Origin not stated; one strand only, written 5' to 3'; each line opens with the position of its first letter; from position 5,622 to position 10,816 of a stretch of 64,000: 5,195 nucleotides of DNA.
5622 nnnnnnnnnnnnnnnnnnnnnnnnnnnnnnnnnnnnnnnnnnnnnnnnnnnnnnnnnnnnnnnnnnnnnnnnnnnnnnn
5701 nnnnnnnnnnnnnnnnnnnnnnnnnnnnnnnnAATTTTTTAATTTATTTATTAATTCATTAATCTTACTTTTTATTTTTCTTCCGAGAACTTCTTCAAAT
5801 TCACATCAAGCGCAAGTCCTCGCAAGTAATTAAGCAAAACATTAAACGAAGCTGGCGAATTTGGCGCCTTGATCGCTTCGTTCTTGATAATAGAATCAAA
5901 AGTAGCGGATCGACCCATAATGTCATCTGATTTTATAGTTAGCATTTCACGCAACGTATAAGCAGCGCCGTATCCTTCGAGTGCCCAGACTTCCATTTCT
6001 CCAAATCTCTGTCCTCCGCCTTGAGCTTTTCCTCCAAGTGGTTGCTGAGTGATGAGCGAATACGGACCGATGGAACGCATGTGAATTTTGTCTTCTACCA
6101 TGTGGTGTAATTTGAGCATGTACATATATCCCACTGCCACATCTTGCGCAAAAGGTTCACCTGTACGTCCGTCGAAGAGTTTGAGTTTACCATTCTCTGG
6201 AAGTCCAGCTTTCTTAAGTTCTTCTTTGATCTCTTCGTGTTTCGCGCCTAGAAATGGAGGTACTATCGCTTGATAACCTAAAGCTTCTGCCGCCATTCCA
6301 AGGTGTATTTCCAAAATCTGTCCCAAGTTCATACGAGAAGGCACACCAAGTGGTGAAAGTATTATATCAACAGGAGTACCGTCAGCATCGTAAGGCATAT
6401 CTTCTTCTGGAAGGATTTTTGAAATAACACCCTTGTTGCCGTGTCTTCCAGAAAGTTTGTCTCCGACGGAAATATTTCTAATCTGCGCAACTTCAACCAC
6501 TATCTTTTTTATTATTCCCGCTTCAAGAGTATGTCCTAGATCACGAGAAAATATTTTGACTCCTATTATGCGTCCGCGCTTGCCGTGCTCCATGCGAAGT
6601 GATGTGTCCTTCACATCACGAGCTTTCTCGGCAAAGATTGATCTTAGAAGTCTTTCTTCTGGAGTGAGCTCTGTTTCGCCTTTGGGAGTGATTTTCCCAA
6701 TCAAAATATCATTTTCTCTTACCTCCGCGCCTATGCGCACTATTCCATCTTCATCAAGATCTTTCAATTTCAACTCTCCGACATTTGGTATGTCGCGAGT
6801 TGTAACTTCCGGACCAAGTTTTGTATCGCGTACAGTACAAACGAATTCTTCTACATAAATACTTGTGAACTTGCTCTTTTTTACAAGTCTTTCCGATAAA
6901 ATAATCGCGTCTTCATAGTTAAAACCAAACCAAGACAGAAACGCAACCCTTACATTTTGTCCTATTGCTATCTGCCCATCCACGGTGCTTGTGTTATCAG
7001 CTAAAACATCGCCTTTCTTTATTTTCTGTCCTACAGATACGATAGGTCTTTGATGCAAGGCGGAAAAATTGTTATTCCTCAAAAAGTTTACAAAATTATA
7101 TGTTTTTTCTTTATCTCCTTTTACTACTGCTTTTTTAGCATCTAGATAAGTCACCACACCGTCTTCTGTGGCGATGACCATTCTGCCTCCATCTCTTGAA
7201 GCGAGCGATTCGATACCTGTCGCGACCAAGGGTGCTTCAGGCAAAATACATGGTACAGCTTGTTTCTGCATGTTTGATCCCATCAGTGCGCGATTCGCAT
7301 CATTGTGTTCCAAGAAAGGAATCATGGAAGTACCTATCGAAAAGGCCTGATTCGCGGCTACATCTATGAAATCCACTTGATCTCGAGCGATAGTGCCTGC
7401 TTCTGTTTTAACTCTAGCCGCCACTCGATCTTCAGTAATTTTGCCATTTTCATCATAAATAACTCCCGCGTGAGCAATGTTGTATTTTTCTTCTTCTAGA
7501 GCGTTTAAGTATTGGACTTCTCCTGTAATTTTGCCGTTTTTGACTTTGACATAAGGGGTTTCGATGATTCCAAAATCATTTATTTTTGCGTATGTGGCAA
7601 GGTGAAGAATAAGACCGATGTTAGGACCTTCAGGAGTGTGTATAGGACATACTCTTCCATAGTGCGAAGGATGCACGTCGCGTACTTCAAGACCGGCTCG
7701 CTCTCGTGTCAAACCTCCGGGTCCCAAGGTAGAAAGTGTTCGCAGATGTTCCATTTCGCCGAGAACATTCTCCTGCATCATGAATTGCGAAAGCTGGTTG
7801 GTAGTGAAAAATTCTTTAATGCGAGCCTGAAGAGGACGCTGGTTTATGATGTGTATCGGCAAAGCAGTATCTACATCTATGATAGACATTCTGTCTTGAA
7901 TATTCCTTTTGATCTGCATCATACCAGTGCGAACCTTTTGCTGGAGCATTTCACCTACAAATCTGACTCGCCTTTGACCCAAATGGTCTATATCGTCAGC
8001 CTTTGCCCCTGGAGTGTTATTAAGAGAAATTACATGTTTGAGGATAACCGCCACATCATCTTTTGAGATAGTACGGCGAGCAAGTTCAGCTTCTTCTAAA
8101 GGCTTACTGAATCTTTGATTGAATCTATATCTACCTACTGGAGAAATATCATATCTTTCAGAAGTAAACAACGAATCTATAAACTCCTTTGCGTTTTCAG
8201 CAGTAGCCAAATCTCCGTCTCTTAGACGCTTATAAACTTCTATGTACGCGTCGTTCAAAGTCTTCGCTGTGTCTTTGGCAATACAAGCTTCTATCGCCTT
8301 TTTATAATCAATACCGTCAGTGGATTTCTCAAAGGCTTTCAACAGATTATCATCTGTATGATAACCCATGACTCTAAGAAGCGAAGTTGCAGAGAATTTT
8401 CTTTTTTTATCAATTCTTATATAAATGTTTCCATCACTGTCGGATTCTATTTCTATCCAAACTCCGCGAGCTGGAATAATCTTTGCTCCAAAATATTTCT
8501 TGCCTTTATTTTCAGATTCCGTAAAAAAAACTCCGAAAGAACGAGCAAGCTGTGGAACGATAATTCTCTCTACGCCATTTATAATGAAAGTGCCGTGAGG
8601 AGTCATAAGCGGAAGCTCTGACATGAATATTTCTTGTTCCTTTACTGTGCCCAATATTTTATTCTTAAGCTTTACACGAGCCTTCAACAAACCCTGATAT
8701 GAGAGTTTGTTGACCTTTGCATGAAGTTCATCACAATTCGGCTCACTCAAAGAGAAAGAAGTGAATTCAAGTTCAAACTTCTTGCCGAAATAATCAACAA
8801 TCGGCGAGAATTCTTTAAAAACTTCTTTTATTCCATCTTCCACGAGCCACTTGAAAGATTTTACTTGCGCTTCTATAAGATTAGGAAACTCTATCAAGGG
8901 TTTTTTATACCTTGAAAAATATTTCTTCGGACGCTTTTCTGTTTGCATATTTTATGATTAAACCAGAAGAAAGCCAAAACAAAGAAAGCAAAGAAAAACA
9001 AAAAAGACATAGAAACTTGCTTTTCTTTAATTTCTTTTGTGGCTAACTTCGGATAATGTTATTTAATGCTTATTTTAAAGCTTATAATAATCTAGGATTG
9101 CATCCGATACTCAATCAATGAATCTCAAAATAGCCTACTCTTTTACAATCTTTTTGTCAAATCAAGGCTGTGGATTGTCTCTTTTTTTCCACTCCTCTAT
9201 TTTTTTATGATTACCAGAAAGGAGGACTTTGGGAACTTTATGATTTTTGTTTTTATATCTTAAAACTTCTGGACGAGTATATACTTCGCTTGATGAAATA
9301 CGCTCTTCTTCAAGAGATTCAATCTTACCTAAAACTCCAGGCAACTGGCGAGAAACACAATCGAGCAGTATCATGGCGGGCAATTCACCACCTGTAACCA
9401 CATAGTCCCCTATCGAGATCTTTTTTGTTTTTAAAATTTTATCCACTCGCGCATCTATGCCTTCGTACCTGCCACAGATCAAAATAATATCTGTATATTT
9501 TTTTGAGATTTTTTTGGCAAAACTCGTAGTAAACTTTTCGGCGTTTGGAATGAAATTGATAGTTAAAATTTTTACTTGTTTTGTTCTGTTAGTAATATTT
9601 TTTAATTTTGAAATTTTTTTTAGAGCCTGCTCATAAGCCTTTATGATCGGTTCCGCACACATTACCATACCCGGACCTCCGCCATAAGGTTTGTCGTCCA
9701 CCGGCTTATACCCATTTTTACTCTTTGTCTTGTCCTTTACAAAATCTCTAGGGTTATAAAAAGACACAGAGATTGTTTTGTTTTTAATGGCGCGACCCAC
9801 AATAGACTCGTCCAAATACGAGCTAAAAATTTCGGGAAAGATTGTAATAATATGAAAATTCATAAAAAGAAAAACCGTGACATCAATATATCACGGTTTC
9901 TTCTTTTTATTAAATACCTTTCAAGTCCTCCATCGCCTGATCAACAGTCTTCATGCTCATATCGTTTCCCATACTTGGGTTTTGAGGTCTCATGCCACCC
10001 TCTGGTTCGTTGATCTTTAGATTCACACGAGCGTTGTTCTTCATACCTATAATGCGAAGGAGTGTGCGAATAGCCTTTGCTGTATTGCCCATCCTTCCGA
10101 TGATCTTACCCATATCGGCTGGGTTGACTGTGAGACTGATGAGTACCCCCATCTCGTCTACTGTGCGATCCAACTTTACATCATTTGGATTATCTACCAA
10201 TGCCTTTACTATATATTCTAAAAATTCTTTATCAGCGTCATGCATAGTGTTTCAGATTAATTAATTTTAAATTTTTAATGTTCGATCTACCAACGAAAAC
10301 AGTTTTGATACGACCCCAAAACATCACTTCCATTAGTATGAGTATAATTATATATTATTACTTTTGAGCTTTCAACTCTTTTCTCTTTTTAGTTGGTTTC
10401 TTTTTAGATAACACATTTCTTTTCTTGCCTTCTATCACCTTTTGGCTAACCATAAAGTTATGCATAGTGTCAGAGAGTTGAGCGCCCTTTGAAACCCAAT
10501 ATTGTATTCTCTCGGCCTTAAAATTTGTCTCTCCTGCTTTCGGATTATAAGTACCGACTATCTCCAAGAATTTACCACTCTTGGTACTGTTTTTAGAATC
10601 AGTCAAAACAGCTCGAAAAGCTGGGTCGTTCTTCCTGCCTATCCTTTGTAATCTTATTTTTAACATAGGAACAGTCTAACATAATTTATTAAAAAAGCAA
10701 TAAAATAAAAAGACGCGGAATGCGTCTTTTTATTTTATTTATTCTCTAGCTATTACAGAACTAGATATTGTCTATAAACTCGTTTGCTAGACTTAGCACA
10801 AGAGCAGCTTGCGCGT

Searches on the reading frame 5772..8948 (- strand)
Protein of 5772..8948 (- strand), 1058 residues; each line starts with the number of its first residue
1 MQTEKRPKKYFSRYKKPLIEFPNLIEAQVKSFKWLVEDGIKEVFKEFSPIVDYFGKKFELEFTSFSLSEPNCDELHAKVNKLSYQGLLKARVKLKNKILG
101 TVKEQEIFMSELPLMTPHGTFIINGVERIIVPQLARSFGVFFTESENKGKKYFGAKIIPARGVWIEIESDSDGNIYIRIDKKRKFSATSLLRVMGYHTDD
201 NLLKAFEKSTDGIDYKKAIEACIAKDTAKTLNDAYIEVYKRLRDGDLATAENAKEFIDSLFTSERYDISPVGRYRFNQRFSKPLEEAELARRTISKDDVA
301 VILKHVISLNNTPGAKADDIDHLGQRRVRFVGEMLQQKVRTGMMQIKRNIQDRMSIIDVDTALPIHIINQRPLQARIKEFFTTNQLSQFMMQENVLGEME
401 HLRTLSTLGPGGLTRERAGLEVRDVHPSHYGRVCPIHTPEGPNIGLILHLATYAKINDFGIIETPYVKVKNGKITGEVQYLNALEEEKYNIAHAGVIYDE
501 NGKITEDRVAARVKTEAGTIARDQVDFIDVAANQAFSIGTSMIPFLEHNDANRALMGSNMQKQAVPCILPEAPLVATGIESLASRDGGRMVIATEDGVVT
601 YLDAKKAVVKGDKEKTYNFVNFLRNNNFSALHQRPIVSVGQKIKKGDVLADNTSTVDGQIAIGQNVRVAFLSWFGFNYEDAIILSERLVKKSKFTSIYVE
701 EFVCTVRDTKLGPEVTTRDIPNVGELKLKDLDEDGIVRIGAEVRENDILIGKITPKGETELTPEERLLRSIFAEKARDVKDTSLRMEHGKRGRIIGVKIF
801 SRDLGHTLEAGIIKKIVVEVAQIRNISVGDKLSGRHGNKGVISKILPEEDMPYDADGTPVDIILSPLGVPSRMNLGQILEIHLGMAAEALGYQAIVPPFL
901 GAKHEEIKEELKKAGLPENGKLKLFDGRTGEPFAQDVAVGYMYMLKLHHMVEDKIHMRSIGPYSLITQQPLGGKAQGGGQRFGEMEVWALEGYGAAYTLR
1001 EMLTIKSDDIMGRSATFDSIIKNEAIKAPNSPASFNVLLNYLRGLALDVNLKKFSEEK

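Call 7: search_protein_families(library=pfam, proteins=[window:5772-8948:-], max_evalue=0.01)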
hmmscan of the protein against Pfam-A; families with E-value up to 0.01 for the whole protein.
window:5772-8948:- (1058 aa): 6 families
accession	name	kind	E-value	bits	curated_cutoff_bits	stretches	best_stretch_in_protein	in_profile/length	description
PF00562.33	RNA_pol_Rpb2_6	-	2.2e-127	425.7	23.4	1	593-976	2-373/373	RNA polymerase Rpb2, domain 6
PF04565.21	RNA_pol_Rpb2_3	-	1.8e-26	92.5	21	1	388-456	1-68/68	RNA polymerase Rpb2, domain 3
PF04560.25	RNA_pol_Rpb2_7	-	3.2e-23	82.4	32.1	1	978-1052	1-85/87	RNA polymerase Rpb2, domain 7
PF10385.14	RNA_pol_Rpb2_45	-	1.7e-19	70.1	28.2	1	466-531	1-66/66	RNA polymerase beta subunit external 1 domain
PF04561.19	RNA_pol_Rpb2_2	-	7.4e-19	68.6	21.7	1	145-329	11-190/190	RNA polymerase Rpb2, domain 2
PF04563.20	RNA_pol_Rpb2_1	-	4.7e-13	49.6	28.2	1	23-369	1-197/203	RNA polymerase beta subunit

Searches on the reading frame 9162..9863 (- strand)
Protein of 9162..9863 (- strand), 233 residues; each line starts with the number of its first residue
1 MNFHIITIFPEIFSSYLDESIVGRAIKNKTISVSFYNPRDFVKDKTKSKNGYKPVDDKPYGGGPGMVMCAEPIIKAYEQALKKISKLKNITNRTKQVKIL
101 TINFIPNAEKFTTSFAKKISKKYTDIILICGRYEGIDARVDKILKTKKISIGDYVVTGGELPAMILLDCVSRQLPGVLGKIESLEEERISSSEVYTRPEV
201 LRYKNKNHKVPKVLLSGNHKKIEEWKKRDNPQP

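Call 7: search_protein_families(library=pfam, proteins=[window:9162-9863:-], max_evalue=0.01)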
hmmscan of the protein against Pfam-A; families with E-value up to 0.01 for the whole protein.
window:9162-9863:- (233 aa): 1 family
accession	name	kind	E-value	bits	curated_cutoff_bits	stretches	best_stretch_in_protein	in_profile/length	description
PF01746.26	tRNA_m1G_MT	-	1.3e-38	133.1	27.3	1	23-228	2-184/195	tRNA (Guanine-1)-methyltransferase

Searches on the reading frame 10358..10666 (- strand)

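Call 7: search_protein_families(library=pfam, proteins=[window:10358-10666:-], max_evalue=0.01)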
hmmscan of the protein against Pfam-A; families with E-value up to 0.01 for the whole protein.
window:10358-10666:- (102 aa): 1 family
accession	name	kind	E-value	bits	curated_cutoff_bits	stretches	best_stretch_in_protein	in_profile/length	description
PF00886.24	Ribosomal_S16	-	2.9e-17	62.8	27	1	8-65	1-62/62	Ribosomal protein S16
